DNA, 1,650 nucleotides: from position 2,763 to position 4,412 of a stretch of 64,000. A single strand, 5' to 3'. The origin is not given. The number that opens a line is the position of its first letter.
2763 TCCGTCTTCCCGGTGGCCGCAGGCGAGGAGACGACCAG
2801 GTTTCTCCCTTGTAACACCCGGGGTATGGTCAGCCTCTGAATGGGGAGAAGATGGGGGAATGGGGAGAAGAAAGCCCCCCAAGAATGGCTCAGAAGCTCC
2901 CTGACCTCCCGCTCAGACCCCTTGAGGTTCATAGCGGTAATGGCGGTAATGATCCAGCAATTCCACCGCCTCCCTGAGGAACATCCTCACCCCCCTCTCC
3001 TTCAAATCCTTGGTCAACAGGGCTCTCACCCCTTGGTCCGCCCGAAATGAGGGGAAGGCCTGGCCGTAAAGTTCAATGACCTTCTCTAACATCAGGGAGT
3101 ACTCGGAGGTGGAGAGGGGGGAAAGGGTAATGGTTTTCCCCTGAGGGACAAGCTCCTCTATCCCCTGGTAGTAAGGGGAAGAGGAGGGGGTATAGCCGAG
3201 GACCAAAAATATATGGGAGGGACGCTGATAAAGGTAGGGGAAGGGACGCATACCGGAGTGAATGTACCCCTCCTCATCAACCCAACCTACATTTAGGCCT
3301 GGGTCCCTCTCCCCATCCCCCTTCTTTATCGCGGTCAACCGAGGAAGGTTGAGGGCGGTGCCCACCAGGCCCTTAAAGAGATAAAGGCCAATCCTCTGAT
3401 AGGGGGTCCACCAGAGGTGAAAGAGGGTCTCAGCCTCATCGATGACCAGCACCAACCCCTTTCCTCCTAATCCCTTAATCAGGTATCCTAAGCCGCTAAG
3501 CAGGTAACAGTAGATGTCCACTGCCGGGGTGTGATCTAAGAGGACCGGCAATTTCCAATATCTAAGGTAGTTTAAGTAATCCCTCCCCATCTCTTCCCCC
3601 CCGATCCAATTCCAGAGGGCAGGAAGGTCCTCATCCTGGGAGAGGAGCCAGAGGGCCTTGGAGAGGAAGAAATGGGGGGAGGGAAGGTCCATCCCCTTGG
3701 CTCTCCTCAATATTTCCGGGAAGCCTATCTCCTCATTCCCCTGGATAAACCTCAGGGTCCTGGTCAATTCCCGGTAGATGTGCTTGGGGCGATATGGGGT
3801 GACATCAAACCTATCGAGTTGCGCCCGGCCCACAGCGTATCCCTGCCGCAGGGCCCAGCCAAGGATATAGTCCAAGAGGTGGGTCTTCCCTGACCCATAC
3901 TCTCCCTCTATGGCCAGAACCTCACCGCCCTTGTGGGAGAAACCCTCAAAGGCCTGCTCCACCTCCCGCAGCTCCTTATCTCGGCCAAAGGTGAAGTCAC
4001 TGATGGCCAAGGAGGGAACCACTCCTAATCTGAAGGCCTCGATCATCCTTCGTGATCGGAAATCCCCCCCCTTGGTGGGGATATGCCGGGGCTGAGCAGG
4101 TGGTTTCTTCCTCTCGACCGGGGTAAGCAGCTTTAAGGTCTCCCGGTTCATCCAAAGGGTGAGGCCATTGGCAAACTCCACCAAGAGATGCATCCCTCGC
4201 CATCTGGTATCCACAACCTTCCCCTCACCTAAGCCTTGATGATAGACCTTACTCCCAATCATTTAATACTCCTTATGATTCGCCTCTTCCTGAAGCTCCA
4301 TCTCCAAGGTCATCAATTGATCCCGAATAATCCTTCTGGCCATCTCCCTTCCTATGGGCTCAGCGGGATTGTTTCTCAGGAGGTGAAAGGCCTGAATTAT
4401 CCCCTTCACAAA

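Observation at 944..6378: Tightly coupled four-gene operon: unknown protein + two paralogous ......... ATPases + Lhr-like DEAD-box helicase (candidate undescribed defence-like system)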

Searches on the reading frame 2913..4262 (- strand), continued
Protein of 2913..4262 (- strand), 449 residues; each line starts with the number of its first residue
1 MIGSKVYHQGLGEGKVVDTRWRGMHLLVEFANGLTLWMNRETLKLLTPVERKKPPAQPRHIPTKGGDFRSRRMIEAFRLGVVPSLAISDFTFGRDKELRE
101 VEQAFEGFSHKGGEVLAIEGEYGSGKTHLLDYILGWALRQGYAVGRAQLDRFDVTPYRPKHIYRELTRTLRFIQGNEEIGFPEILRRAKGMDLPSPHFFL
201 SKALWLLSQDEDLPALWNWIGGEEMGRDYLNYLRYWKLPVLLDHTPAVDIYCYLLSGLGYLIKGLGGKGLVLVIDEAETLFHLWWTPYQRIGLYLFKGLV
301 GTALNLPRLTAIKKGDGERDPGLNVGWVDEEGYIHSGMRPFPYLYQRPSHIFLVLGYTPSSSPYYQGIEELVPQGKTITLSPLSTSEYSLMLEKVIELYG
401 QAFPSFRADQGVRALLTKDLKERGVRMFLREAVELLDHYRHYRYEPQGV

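Call 92: search_protein_families(library=padloc, proteins=[L033:14110-15489:+], max_evalue=1e-10)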
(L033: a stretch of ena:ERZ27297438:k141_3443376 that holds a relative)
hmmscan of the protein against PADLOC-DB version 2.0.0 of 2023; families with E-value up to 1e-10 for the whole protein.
L033:14110-15489:+ (460 aa): 2 families
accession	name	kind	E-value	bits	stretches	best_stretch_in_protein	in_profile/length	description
PDLC04985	PDC-S27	-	3e-41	139.9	1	2-389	5-405/484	-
PDLC04984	PDC-S27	-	9.2e-41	138.2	1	3-357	4-360/474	-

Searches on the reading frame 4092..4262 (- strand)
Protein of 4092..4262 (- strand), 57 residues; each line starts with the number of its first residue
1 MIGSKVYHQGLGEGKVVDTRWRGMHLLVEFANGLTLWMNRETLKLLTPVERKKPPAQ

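Call 34: search_protein_families(library=pfam, proteins=[window:4092-4262:-], max_evalue=10)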
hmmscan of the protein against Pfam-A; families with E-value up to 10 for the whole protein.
seq(57 aa): 2 families
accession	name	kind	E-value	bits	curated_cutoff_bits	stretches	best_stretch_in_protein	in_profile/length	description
PF21196.3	PcrA_UvrD_tudor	-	0.047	14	23.9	1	2-23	1-22/48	PcrA/UvrD tudor domain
PF07408.16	DUF1507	-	0.14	12.5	25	1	15-52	38-75/85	Protein of unknown function (DUF1507)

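Call 37: search_solved_structures(query=A2, max_evalue=10, show_alignments=3)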
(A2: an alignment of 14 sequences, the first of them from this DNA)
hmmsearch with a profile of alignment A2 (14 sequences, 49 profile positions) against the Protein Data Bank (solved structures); distinct sequences matched with E-value up to 10: 27.
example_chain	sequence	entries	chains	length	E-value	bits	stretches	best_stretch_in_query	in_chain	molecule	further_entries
2qqr_A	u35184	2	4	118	0.0003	23.4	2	25-45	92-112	JmjC domain-containing histone demethylation protein 3A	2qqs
9gii_A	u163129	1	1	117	0.00031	23.4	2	25-45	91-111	Lysine-specific demethylase 4A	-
5var_A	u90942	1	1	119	0.00031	23.3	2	25-45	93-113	Lysine-specific demethylase 4A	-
2gf7_A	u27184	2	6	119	0.00032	23.3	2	25-45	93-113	Jumonji domain-containing protein 2A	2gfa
5d6w_A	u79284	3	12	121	0.00033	23.2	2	25-45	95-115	Lysine-specific demethylase 4A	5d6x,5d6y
9gp4_A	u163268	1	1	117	0.00034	23.2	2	25-45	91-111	Lysine-specific demethylase 4A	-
7d4a_A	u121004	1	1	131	0.00044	22.9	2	25-45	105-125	Lysine-specific demethylase 4A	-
7egs_B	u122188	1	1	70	0.002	20.7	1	3-38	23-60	DNA helicase II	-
6yi2_A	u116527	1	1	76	0.0057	19.3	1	3-38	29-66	DNA helicase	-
7egt_B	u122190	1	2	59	0.02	17.5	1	3-32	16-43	DNA helicase UvrD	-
2jj4_D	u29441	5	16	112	0.023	17.4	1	10-36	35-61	NITROGEN REGULATORY PROTEIN P-II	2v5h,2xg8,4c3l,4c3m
2xul_A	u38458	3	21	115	0.024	17.3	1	10-36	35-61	NITROGEN REGULATORY PROTEIN P-II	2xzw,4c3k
2xbp_A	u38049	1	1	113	0.024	17.3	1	10-36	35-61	NITROGEN REGULATORY PROTEIN P-II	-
4aff_A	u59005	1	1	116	0.025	17.3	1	10-36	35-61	NITROGEN REGULATORY PROTEIN P-II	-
1ul3_A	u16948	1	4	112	0.026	17.2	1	10-36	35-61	Nitrogen regulatory protein P-II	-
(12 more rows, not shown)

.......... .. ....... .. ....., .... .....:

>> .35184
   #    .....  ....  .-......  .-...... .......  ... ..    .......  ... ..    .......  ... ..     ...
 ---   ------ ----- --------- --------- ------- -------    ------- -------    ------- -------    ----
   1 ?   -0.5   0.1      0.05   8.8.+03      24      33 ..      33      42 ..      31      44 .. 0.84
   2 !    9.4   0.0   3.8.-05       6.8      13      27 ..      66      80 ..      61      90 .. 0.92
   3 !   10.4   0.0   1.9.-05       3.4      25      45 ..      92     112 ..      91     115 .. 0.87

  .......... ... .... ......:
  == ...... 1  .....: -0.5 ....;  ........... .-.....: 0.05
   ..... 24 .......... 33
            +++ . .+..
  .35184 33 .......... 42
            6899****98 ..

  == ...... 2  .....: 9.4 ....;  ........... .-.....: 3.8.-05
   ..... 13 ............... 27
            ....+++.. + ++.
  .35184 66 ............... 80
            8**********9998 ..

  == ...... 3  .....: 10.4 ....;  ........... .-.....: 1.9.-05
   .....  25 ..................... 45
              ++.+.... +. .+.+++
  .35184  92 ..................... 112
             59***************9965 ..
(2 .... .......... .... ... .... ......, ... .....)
